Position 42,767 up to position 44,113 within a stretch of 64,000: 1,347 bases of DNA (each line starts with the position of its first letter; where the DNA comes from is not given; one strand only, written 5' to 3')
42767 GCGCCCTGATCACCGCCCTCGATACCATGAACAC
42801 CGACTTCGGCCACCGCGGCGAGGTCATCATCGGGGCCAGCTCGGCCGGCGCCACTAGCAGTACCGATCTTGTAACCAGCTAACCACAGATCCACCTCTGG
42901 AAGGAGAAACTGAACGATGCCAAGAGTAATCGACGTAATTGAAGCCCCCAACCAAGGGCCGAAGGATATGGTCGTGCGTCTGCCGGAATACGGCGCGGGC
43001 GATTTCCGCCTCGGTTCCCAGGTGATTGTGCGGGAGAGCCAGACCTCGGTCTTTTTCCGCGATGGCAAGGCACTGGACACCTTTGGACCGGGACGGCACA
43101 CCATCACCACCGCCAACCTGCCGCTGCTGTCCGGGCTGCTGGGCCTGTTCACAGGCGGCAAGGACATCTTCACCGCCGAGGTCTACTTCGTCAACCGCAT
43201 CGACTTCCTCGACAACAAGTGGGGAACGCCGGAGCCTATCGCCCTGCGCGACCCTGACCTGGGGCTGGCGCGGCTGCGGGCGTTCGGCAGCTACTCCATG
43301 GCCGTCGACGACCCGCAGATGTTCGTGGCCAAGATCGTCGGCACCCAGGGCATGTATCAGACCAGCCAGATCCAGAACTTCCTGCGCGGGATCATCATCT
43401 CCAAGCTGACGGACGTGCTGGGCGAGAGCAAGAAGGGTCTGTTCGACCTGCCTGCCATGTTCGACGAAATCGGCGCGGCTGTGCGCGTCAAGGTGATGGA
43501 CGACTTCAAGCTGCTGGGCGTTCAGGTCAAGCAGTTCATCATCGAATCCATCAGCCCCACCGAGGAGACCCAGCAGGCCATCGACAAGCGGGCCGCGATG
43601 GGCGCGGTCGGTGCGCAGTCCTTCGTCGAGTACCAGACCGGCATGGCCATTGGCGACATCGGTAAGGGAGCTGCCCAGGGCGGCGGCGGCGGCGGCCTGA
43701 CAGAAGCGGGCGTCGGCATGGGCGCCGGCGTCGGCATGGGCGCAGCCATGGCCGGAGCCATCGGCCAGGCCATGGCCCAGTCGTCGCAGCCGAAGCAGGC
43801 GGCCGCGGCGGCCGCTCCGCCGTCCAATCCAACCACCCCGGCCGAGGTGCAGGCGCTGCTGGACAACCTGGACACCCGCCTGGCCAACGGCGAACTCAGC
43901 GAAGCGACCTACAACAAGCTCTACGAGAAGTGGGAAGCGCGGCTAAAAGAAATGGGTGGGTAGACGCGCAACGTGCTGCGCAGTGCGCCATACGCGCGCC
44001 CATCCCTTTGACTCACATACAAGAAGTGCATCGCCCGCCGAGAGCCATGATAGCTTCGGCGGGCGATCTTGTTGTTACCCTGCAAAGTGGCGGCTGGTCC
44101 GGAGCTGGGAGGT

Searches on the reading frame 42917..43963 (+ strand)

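Call 81: search_protein_families(library=pfam, proteins=[window:42917-43963:+], max_evalue=0.00001)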
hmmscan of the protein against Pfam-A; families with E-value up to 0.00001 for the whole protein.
window:42917-43963:+ (348 aa): 2 families
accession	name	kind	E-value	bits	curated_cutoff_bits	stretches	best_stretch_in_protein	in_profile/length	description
PF13421.11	Band_7_1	-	1.6e-58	198.2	24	1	20-229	2-210/211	SPFH domain-Band 7 family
PF01145.31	Band_7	-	1.9e-12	48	23.6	1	37-230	2-163/176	SPFH domain / Band 7 family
